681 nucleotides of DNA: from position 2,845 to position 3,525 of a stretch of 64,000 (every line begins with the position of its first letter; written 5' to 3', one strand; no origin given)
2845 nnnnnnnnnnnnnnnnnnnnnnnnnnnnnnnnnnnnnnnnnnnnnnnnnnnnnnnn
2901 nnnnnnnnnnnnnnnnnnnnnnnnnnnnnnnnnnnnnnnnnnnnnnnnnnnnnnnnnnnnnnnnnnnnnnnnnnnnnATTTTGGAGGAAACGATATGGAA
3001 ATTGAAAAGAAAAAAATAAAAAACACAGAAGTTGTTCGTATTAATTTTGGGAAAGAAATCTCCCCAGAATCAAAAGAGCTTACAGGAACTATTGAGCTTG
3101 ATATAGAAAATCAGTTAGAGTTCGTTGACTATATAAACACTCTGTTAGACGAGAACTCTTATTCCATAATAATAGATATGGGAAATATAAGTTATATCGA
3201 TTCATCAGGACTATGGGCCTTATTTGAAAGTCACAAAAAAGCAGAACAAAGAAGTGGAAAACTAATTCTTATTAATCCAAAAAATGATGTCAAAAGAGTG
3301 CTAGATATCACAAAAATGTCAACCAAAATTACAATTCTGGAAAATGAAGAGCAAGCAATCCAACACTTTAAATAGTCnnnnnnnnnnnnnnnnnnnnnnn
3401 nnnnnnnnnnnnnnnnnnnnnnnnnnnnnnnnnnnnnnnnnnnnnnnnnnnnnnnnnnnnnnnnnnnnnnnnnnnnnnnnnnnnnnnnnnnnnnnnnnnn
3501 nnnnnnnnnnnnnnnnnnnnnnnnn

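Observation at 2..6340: Fused phosphatase/anti-sigma-kinase partner switch coupled to a pilus motor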

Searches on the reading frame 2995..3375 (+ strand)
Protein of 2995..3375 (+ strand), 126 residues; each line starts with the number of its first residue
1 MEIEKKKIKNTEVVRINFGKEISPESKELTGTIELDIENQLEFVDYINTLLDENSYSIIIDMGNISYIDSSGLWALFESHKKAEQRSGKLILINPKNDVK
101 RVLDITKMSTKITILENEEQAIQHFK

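Call 5: search_protein_families(library=pfam, proteins=[window:2995-3375:+], max_evalue=0.01)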
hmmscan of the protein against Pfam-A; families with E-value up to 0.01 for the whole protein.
window:2995-3375:+ (126 aa): 2 families
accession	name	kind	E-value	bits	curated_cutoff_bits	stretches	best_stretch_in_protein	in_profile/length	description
PF01740.26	STAS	-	5.4e-17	61.9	22.6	1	34-121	18-106/106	STAS domain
PF13466.11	STAS_2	-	8.3e-07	29.5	29.2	1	34-106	6-77/80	STAS domain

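Call 6: search_protein_families(library=ncbifam, proteins=[window:2995-3375:+], max_evalue=0.01)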
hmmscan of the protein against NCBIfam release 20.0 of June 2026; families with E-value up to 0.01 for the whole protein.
window:2995-3375:+ (126 aa): 4 families
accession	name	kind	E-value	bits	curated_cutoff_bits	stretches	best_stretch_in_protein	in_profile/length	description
TIGR00377.1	ant_ant_sig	superfamily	1.8e-17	63.2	53.45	1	34-119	21-107/108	anti-sigma factor antagonist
TIGR02886.1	spore_II_AA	equivalog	2.9e-13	49.7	114.75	1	34-122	17-106/106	anti-sigma F factor antagonist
TIGR00815.1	sulP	subfamily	0.00066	18.3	380.45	1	56-113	497-554/565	sulfate permease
NF047705.1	slr1659_superfam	superfamily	0.0042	17.4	100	1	27-85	19-78/111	slr1659 superfamily regulator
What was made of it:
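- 2995..3375 (+): STAS-only protein (anti-sigma-factor antagonist type), 126 aa. The candidate phospho-serines are Ser70 and Ser71 (codons 3202-3207). Pfam and NCBIfam (calls 5, 6).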

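Call 9: find_encoding_contigs(protein=window:2995-3375:+, flank=10000, max_places=10)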
Protein window:2995-3375:+ (126 aa): no gene with exactly this product is on record in the collection.

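Call 17: find_homologous_proteins(query=window:2995-3375:+, max_evalue=0.001)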
Query window:2995-3375:+ (126 aa): 202 proteins with E <= 0.001 among 207 candidates; the best 120 are listed.
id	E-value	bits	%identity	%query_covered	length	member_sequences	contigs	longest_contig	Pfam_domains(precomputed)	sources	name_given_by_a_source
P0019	9.9e-73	259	100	100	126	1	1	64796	PF01740.27,PF13466.13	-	-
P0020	1.4e-43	165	65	99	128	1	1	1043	PF01740.27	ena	-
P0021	1.5e-43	165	62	97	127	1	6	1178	PF01740.27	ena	-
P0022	4.2e-43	164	62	99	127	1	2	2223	PF01740.27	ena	-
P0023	5.3e-43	164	62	99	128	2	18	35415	PF01740.27,PF13466.13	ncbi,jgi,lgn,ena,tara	tara:strand:+ start:14541 stop:14927 length:387 start_codon:yes stop_codon:yes gene_type:complete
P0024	5.8e-43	164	64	99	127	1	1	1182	PF01740.27,PF13466.13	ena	-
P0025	6.3e-43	163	62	99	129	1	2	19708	PF01740.27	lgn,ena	-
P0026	7.0e-43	163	64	100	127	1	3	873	PF01740.27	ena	-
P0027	1.3e-42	162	64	99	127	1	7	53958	PF01740.27,PF13466.13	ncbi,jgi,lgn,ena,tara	tara:strand:+ start:35384 stop:35767 length:384 start_codon:yes stop_codon:yes gene_type:complete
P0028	1.4e-42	162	64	99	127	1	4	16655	PF01740.27,PF13466.13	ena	-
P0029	1.6e-42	162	63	100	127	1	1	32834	PF01740.27,PF13466.13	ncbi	-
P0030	3.0e-42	161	63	99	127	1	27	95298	PF01740.27,PF13466.13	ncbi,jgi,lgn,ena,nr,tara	ncbi:MAG: hypothetical protein CL454_11735 [Acidimicrobiaceae bacterium]|nr:hypothetical protein [Ac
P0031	3.9e-42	161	60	99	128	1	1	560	PF01740.27,PF13466.13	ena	-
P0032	4.0e-42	161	61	99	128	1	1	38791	PF01740.27,PF13466.13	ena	-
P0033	4.3e-42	161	63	99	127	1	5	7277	PF01740.27,PF13466.13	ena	-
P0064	3.5e-37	145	57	97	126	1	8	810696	PF01740.27,PF13466.13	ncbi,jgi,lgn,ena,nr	ncbi:STAS domain-containing protein [bacterium]|jgi:anti-anti-sigma factor|nr:STAS domain-containing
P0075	1.4e-36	143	55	97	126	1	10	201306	PF01740.27,PF13466.13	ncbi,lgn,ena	-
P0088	1.3e-35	140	55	99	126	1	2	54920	PF01740.27,PF13466.13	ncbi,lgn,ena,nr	ncbi:MAG: anti-sigma factor antagonist [Candidatus Margulisbacteria bacterium]|nr:anti-sigma factor 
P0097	3.4e-35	139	58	99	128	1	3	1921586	PF01740.27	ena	-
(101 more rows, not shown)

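Call 18: find_encoding_contigs(protein=P0097, flank=9000, max_places=1)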
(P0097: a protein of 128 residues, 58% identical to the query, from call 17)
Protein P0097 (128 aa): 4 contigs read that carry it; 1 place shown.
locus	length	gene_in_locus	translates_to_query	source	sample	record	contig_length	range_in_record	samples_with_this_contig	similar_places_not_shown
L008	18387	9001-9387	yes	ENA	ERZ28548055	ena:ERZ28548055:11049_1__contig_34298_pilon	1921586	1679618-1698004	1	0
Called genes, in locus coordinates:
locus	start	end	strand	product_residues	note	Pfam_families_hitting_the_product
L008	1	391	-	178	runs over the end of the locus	PF11821:ActD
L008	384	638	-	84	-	-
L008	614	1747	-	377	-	PF03916:NrfD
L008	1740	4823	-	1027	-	PF01568:Molydop_binding (weak), PF13183:Fer4_8 (faint), PF13237:Fer4_10 (faint), PF12838:Fer4_7, PF13247:Fer4_11 (weak)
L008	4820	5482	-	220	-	PF02085:Cytochrom_CIII (faint), PF14522:Cytochrome_C7, PF14537:Cytochrom_c3_2 (weak)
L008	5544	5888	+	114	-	-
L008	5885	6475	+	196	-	-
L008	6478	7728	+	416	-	PF01590:GAF (faint), PF13185:GAF_2 (weak)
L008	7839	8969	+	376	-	PF07228:SpoIIE, PF13581:HATPase_c_2, PF02518:HATPase_c (weak)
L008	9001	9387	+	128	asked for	PF01740:STAS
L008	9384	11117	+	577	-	PF05157:MshEN, PF00437:T2SSE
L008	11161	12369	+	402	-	PF00482:T2SSF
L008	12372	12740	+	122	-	PF07963:N_methyl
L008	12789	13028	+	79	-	-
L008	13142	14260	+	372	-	PF00152:tRNA-synt_2, PF01409:tRNA-synt_2d (faint)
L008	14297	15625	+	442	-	PF07549:Sec_GG (weak), PF21760:SecD_1st, PF22599:SecDF_P1_head, PF02355:SecD_SecF_C, PF03176:MMPL (weak)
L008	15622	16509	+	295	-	PF02355:SecD_SecF_C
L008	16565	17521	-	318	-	PF03255:ACCA, PF01039:Carboxyl_trans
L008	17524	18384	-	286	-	PF17848:Zn_ribbon_ACC, PF01039:Carboxyl_trans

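Call 19: find_encoding_contigs(protein=P0064, flank=9000, max_places=1)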
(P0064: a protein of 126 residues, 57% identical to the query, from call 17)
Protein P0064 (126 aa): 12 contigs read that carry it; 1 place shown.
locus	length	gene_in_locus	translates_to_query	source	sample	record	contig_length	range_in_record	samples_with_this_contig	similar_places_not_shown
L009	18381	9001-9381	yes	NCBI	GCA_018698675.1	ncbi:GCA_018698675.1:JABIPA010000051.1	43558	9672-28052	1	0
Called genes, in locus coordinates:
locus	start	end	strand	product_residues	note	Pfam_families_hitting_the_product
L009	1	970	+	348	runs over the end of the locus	PF00154:RecA_N, PF08423:Rad51, PF06745:ATPase (faint), PF27531:MT3502_N (weak), PF21096:RecA_C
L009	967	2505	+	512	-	PF12072:RNase_Y_N, PF00013:KH_1 (weak), PF01966:HD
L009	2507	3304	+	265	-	PF13277:YmdB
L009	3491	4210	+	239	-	PF00005:ABC_tran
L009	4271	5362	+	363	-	PF03739:LptF_LptG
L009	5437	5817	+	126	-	PF00072:Response_reg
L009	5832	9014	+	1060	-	PF13492:GAF_3 (faint), PF01590:GAF, PF13185:GAF_2, PF00989:PAS (weak), PF01590:GAF (weak), PF13185:GAF_2, PF07228:SpoIIE, PF13581:HATPase_c_2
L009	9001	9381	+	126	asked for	PF01740:STAS, PF13466:STAS_2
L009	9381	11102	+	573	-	PF05157:MshEN, PF00437:T2SSE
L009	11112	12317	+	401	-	PF00482:T2SSF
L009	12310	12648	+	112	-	PF07963:N_methyl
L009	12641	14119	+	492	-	PF01336:tRNA_anti-codon, PF00152:tRNA-synt_2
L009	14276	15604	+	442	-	PF21760:SecD_1st, PF22599:SecDF_P1_head, PF02355:SecD_SecF_C, PF00873:ACR_tran (weak), PF03176:MMPL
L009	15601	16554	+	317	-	PF02355:SecD_SecF_C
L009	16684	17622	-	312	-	-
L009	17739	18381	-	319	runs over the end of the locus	PF03255:ACCA, PF01039:Carboxyl_trans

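Call 20: find_encoding_contigs(protein=P0088, flank=9000, max_places=1)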
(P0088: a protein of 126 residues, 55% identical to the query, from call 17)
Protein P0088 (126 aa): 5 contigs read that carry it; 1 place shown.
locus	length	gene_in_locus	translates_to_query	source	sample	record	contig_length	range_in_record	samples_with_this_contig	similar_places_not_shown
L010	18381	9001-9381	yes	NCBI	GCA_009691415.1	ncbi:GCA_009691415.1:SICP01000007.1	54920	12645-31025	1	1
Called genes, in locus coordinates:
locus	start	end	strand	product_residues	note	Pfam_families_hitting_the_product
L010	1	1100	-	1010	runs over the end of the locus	PF00384:Molybdopterin (weak), PF13183:Fer4_8 (faint), PF13237:Fer4_10 (faint), PF12838:Fer4_7, PF13247:Fer4_11 (weak)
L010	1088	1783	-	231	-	PF02085:Cytochrom_CIII (faint), PF14522:Cytochrome_C7 (weak), PF14537:Cytochrom_c3_2 (faint), PF22113:Mtrc-MtrF_II-IV_dom (faint), PF02335:Cytochrom_C552 (weak), PF14522:Cytochrome_C7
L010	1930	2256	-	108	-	-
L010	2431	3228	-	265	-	PF00950:ABC-3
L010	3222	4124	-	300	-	PF01297:ZnuA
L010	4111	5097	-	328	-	-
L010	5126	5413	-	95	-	-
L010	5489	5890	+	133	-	PF00072:Response_reg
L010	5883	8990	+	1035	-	PF13492:GAF_3 (faint), PF01590:GAF, PF13185:GAF_2, PF00989:PAS (weak), PF13426:PAS_9 (faint), PF13185:GAF_2 (weak), PF07228:SpoIIE, PF13581:HATPase_c_2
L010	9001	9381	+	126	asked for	PF01740:STAS, PF13466:STAS_2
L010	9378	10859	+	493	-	PF01336:tRNA_anti-codon, PF00152:tRNA-synt_2, PF01409:tRNA-synt_2d (faint)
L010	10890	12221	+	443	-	PF07549:Sec_GG (weak), PF21760:SecD_1st, PF22599:SecDF_P1_head, PF03176:MMPL, PF00873:ACR_tran, PF02355:SecD_SecF_C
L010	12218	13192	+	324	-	PF02355:SecD_SecF_C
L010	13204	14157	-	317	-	PF03255:ACCA, PF01039:Carboxyl_trans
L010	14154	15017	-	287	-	PF17848:Zn_ribbon_ACC, PF01039:Carboxyl_trans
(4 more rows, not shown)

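Call 23: find_related_loci(query=A1, collection=genome_contigs, flank=9000)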
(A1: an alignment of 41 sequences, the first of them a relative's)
Query A1 (126 aa) in genome_contigs; peptide patterns used: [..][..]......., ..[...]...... (x = any residue, [..] = any of these).
600 stretches matched a pattern (row limit reached: there are more); 565 encode a relative of the query (tblastn E <= 1e-3); the best 80 are kept; 80 distinct loci.
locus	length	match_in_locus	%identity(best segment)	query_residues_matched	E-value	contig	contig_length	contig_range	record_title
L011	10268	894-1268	62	1-125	8e-48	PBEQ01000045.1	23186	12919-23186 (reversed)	MAG: bacterium isolate SP317 MHASMcontig_3055058, whole genome shotgun sequence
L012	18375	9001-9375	60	1-125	1e-47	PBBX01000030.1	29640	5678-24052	MAG: bacterium isolate SP4154 MHASMcontig_1612353, whole genome shotgun sequence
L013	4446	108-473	61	1-122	2e-45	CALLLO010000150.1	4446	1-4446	MAG: uncultured Candidatus Marinamargulisbacteria bacterium isolate S3_Bin_Bin_107_1 genome assembly, contig: c_00000080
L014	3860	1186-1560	59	1-125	2e-44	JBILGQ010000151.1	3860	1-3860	MAG: Candidatus Marinamargulisbacteria bacterium isolate ME2016-09-28_3300042471_group7_bin20 Rohwer_bin1465_scaffold_36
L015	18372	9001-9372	55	1-125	1e-42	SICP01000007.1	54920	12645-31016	MAG: Candidatus Margulisiibacteriota bacterium isolate Baikal-deep-G208 BACOMB-C2263, whole genome shotgun sequence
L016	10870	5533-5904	54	1-125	5e-42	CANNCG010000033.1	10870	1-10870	MAG: bacterium isolate ZH-15may19-98 genome assembly, contig: ZH-15May19-c17476, whole genome shotgun sequence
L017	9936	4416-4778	54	1-122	2e-41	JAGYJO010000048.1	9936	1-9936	Bacterium isolate M30B43 48, whole genome shotgun sequence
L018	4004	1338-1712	50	1-125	3e-40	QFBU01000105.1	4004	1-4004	Candidatus Marinamargulisbacteria bacterium SCGC AAA071-K20 AAA071-K20_105, whole genome shotgun sequence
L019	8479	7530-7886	57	6-123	2e-39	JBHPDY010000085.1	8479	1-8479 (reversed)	Candidatus Margulisiibacteriota bacterium isolate SAG AM-311-D06 NODE_85_length_8479_cov_28.036087, whole genome shotgun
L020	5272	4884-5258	52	1-126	1e-39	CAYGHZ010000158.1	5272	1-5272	MAG TPA_asm: uncultured Candidatus Marinamargulisbacteria bacterium isolate ERP113451_co3_195 genome assembly, contig: N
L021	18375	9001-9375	52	1-125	6e-39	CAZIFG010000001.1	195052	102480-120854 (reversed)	MAG TPA_asm: uncultured Rickettsiales bacterium isolate SRP150892_co2_165 genome assembly, contig: NODE_45_length_195052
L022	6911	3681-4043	53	1-122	2e-38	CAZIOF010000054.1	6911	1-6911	MAG TPA_asm: uncultured Candidatus Marinamargulisbacteria bacterium isolate SRP092796_co2_708 genome assembly, contig: k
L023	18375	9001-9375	48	1-126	6e-37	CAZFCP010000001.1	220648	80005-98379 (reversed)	MAG TPA_asm: uncultured Candidatus Marinamargulisbacteria bacterium isolate SRP219642_co4_549 genome assembly, contig: N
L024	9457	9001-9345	49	13-125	5e-36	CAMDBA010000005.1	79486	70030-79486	MAG: bacterium UBP8_UBA817 isolate MH-21oct19-4 genome assembly, contig: MH-21oct19-C407, whole genome shotgun sequence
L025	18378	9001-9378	48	1-125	2e-35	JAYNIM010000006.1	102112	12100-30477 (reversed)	MAG: bacterium isolate 139544_COM_metabat_bins_sens.tsv.091 NODE_134_length_102112_cov_7.830751, whole genome shotgun se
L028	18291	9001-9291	45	29-125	2e-25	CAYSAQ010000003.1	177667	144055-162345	MAG TPA_asm: uncultured Candidatus Marinamargulisbacteria bacterium isolate binchicken_co47_117 genome assembly, contig:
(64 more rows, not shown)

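Call 52: search_protein_families(library=pfam, proteins=[L028:7077-8846:+, L028:8926-9297:+, L028:9290-9652:-, L028:9717-10337:-, L028:10264-11010:-, L028:11003-11374:-, L028:11377-13365:-, L028:13368-14429:-, L023:12316-12645:+, L023:12649-13635:-], max_evalue=0.001)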
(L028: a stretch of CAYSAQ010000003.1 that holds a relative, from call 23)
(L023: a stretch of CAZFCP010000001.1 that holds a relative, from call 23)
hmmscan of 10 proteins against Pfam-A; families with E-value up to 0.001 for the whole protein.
L028:7077-8846:+ (589 aa): 4 families
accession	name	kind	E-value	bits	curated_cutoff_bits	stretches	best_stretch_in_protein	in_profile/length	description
PF07228.17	SpoIIE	-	2.3e-44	152.1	25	1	397-588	1-191/192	Stage II sporulation protein E (SpoIIE)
PF13185.12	GAF_2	-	2.5e-08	34.7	28.6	1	182-335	3-136/136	GAF domain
PF13492.12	GAF_3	-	5.6e-07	30.5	27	0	288-336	83-129/129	GAF domain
PF01590.32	GAF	-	1.1e-06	29.7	22.4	1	275-334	77-133/133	GAF domain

L028:8926-9297:+ (123 aa): 2 families
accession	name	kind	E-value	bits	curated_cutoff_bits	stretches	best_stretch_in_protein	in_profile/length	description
PF01740.26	STAS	-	6.8e-17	61.6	22.6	1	26-118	13-106/106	STAS domain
PF13466.11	STAS_2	-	1.6e-05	25.4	29.2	1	31-102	6-76/80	STAS domain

L028:9290-9652:- (120 aa): 2 families
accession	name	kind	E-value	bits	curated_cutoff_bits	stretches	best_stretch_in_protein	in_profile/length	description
PF00072.30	Response_reg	-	6.6e-29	100.7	30.2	1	3-112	1-108/111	Response regulator receiver domain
PF23198.2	PDE8A_N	-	2.5e-05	24.7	29.6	1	23-96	33-110/147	PDE8A-like, N-terminal domain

L028:9717-10337:- (206 aa): 1 family
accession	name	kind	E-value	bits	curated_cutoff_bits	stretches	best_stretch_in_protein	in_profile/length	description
PF01300.24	Sua5_yciO_yrdC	-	8.3e-50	169.2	25.1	1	26-199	2-178/178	Telomere recombination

L028:10264-11010:- (248 aa): 0 families

L028:11003-11374:- (123 aa): 1 family
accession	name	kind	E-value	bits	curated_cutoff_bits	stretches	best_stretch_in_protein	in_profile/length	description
PF00072.30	Response_reg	-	5.2e-30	104.3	30.2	1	3-112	1-110/111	Response regulator receiver domain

L028:11377-13365:- (662 aa): 5 families
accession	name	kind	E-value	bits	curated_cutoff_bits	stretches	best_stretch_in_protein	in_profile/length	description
PF01584.24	CheW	-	1.5e-21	76.9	23.5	1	527-655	2-137/138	CheW-like domain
PF02518.31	HATPase_c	-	1.4e-18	67.8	26.4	1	381-521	7-110/111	Histidine kinase-, DNA gyrase B-, and HSP90-like ATPase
PF01627.28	Hpt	-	7.5e-12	45.8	24.6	1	13-88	4-69/84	Hpt domain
PF02895.20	H-kinase_dim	-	6.7e-08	33.3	23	1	269-333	4-67/68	Signal transducing histidine kinase, homodimeric domain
PF07194.16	P2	-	1.1e-07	32.3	23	1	162-236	4-78/81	P2 response regulator binding domain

L028:13368-14429:- (353 aa): 4 families
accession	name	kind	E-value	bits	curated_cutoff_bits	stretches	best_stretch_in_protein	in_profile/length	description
PF04542.20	Sigma70_r2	-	2.8e-24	85.1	24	1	116-186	1-71/71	Sigma-70 region 2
PF04539.22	Sigma70_r3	-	7.8e-24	84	25.3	1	195-271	1-76/78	Sigma-70 region 3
PF04545.22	Sigma70_r4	-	2.3e-20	72.3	24.1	1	286-338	2-50/50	Sigma-70, region 4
PF00140.25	Sigma70_r1_2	-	1.9e-11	44.1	22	1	78-109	1-32/34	Sigma-70 factor, region 1.2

L023:12316-12645:+ (109 aa): 1 family
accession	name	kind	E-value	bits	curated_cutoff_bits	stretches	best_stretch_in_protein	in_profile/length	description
PF04993.18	TfoX_N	-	3.4e-15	56.4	30.1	1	14-93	2-85/91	TfoX N-terminal domain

L023:12649-13635:- (328 aa): 1 family
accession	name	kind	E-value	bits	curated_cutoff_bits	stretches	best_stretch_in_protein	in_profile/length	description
PF00348.22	polyprenyl_synt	-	3e-65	220.3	27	1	33-268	4-239/251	Polyprenyl synthetase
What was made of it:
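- Marinamargulisbacteria encode at least one further PP2C-STAS pair near a sigma-70 gene and CheA/CheY genes (L028, call 52).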

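Call 54: search_solved_structures(query=window:2995-3375:+, max_evalue=0.01)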
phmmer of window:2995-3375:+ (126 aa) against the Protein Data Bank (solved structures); distinct sequences matched with E-value up to 0.01: 9.
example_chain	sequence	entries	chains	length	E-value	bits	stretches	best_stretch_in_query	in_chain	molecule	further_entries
1sbo_A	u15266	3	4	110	1.2e-05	28.8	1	34-119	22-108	Putative anti-sigma factor antagonist TM1442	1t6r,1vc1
1th8_B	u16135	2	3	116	2.8e-05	27.5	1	34-123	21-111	Anti-sigma F factor antagonist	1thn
1auz_A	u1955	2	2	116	4e-05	27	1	49-122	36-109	SPOIIAA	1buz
1tid_B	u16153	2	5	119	7.8e-05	26.1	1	34-123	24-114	Anti-sigma F factor antagonist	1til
2ka5_A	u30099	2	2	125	0.0011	22.4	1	32-123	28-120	Putative anti-sigma factor antagonist TM_1081 | Putative anti-sigma factor antagonist TM1081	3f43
4hyl_A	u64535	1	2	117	0.0021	21.5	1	58-121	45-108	Stage II sporulation protein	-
1h4y_A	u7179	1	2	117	0.0025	21.2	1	47-122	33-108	ANTI-SIGMA F FACTOR ANTAGONIST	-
1h4x_A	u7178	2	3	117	0.0066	19.9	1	47-122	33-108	ANTI-SIGMA F FACTOR ANTAGONIST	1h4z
9u9f_A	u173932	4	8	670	0.0094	19.4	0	58-100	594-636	SULTR-like phosphorus distribution transporter | Os06g0143700 protein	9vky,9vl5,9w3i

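Call 73: find_encoding_contigs(protein=P0075, flank=9000, max_places=2)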
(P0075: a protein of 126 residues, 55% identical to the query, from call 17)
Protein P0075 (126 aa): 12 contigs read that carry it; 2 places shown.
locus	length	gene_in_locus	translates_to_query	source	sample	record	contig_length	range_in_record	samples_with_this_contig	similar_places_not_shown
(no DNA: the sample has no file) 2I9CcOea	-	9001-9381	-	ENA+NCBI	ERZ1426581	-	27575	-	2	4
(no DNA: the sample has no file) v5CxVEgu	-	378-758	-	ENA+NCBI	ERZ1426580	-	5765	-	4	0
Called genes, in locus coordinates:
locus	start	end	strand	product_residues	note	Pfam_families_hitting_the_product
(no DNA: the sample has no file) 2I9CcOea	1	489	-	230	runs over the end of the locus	PF01895:PhoU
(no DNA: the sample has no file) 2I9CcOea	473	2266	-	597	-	PF00989:PAS (faint), PF00672:HAMP, PF02518:HATPase_c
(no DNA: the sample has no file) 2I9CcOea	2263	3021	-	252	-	PF02463:SMC_N (faint), PF00005:ABC_tran, PF13304:AAA_21 (weak)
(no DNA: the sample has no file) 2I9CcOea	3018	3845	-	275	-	PF00528:BPD_transp_1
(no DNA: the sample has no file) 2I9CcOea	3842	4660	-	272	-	PF00528:BPD_transp_1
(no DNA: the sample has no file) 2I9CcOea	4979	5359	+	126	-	-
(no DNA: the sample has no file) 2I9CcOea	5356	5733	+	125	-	PF00072:Response_reg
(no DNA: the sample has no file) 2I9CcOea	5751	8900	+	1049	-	PF01590:GAF, PF13185:GAF_2, PF00989:PAS, PF08448:PAS_4 (weak), PF01590:GAF (weak), PF13185:GAF_2, PF07228:SpoIIE, PF13581:HATPase_c_2, +1 more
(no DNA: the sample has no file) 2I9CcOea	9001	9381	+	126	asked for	PF13466:STAS_2, PF01740:STAS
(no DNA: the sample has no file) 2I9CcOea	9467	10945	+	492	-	PF01336:tRNA_anti-codon, PF00152:tRNA-synt_2, PF01409:tRNA-synt_2d (faint)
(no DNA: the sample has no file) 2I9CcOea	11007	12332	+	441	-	PF07549:Sec_GG (weak), PF21760:SecD_1st, PF22599:SecDF_P1_head, PF03176:MMPL, PF02355:SecD_SecF_C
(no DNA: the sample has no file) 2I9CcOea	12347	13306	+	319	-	PF02355:SecD_SecF_C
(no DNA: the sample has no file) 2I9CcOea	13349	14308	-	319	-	PF03255:ACCA, PF01039:Carboxyl_trans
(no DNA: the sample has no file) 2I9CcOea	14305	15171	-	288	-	PF17848:Zn_ribbon_ACC, PF01039:Carboxyl_trans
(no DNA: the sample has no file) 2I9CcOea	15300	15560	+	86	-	PF01649:Ribosomal_S20p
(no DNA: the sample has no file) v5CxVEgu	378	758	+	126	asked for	PF13466:STAS_2, PF01740:STAS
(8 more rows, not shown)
